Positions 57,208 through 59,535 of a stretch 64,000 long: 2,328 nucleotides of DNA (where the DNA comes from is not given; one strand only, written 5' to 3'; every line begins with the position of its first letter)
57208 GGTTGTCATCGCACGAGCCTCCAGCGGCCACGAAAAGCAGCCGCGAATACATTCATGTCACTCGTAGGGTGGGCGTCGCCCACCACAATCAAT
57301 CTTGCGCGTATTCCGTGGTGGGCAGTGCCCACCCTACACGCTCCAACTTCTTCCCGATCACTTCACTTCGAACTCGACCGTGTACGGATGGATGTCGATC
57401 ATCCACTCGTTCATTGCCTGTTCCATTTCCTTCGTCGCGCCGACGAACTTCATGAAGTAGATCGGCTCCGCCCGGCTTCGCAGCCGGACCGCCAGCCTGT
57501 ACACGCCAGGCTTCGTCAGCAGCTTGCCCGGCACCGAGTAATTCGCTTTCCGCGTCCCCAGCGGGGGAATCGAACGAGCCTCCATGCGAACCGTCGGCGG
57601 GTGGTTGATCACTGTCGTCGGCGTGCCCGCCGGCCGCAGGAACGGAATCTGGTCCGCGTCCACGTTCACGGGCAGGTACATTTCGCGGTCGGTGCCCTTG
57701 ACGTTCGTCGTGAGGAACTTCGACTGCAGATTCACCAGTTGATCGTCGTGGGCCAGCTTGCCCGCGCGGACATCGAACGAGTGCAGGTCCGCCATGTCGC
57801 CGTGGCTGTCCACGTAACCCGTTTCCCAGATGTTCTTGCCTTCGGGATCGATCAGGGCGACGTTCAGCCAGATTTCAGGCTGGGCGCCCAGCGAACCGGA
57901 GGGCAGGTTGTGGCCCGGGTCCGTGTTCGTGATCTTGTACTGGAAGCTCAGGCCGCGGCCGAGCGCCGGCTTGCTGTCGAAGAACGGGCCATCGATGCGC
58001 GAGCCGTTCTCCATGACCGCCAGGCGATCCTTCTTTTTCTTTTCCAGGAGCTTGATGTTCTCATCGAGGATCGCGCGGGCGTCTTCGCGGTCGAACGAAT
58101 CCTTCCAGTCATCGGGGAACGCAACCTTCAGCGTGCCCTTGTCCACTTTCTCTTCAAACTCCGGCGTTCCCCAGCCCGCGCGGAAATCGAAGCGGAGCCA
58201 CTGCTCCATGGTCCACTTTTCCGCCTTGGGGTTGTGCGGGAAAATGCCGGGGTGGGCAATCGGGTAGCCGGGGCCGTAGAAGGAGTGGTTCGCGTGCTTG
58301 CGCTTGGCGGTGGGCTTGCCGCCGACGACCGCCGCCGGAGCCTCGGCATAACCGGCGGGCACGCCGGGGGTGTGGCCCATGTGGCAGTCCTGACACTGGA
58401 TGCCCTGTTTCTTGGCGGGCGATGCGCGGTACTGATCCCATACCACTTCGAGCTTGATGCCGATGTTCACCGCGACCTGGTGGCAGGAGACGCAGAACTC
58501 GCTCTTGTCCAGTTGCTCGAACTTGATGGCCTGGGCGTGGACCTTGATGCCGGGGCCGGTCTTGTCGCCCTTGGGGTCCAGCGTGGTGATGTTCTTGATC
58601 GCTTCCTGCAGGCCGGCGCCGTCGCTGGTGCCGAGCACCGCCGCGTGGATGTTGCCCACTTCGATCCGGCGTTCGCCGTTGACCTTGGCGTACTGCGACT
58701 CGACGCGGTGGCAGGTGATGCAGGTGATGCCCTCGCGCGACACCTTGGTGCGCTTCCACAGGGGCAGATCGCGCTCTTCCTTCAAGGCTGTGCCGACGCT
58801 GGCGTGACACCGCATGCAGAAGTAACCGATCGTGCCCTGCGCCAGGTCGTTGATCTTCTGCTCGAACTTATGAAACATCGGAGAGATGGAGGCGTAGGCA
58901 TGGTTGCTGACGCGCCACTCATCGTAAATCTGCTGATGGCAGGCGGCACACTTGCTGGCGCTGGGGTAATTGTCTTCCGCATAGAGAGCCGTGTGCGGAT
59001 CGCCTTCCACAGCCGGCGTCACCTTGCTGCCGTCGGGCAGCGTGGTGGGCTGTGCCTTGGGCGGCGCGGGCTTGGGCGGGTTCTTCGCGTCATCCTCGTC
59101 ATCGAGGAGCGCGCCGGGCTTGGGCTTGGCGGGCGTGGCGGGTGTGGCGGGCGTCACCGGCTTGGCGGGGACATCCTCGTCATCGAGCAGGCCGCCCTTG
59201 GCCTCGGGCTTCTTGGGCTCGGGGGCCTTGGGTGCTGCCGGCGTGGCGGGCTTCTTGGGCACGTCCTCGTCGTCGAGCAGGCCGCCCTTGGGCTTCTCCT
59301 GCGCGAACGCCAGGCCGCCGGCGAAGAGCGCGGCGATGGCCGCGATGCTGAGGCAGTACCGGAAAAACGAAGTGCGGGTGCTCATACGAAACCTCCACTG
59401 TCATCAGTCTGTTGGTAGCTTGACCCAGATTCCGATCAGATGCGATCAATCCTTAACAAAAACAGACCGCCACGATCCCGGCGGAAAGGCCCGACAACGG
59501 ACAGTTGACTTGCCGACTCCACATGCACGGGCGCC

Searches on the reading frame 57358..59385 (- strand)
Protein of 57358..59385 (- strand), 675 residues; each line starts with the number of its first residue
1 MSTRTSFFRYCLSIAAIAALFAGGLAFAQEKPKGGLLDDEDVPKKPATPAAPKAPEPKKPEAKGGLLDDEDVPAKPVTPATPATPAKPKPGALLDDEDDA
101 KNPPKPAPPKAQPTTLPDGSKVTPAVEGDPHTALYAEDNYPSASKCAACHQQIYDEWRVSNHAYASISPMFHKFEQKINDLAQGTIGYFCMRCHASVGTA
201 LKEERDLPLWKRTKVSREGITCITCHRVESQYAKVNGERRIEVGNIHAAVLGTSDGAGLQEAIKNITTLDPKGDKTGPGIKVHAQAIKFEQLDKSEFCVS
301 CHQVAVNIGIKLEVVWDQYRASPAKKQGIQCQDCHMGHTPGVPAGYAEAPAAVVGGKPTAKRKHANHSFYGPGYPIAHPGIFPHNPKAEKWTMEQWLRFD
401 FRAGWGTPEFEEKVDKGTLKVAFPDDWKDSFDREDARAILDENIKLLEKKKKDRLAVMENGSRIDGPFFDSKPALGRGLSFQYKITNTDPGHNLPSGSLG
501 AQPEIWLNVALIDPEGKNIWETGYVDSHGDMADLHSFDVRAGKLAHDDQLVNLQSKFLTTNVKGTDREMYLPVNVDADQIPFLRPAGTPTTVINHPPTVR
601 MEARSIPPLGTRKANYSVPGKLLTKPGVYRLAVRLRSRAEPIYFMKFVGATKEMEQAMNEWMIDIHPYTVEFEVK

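Call 9: search_protein_families(library=pfam, proteins=[window:57358-59385:-], max_evalue=0.01)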
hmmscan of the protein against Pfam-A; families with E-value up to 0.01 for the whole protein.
window:57358-59385:- (675 aa): 5 families
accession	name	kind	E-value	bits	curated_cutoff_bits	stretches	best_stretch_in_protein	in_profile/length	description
PF13435.11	Cytochrome_C554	-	1.5e-09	39.1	20.8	1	145-226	1-83/84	Cytochrome c554 and c-prime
PF14537.11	Cytochrom_c3_2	-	9.6e-09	36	25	1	285-340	15-69/79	Cytochrome c3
PF03264.19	Cytochrom_NNT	-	4.9e-07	30.1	24.1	1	285-339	26-76/174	NapC/NirT cytochrome c family, N-terminal region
PF14522.11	Cytochrome_C7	-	8.5e-07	29.1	24.8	1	142-227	10-67/67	Cytochrome c7 and related cytochrome c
PF22113.1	Mtrc-MtrF_II-IV_dom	-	1.4e-06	28.4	30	1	142-230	80-167/176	Outer membrane cytochrome MtrC/MtrF-like, domains II/IV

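Call 37: search_protein_families(library=ncbifam, proteins=[window:57358-59385:-], max_evalue=0.01)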
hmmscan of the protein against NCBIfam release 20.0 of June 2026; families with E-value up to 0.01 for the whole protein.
window:57358-59385:- (675 aa): 11 families
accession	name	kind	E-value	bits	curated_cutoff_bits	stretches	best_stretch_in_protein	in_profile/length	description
TIGR03508.1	decahem_SO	subfamily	1.9e-08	34.1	192.2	1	136-229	27-153/258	DmsE family decaheme c-type cytochrome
NF041198.1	UshA_like_PCGU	equivalog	2.1e-07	29.9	275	1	134-233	399-486/519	UshA-like (seleno)protein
NF040886.1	cyt_C_like_Sec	equivalog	3.2e-07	29.3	250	1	143-168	45-70/423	multiheme c-type cytochrome (seleno)protein ExtKL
TIGR03153.1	cytochr_NrfH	equivalog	5.7e-06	26.4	134.2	0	291-342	24-65/138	cytochrome c nitrite reductase small subunit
NF008659.0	PRK11659.1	equivalog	1.8e-05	24.5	184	0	288-336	39-83/188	cytochrome c nitrite reductase pentaheme subunit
TIGR03146.1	cyt_nit_nrfB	equivalog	2.4e-05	24.6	166.6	0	144-237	41-127/145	cytochrome c nitrite reductase pentaheme subunit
NF041028.1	decahem_GSU2203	exception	3.6e-05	23.1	325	0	142-235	100-190/317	GSU2203 family decaheme c-type cytochrome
TIGR01904.2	GSu_C4xC__C2xCH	domain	0.00066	19.4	27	0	192-234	28-64/73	CxxxxCH/CxxCH domain c-type cytochrome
TIGR02161.1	napC_nirT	subfamily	0.0014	18.5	310.6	0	288-338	38-85/185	periplasmic nitrate (or nitrite) reductase c-type cytochrome, NapC/NirT family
TIGR02162.1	torC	equivalog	0.0059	15.9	478.2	0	289-338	38-84/387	pentaheme c-type cytochrome TorC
TIGR04315.1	octaheme_Shew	subfamily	0.0087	15.1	375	1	144-252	21-129/440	tetrathionate reductase family octaheme c-type cytochrome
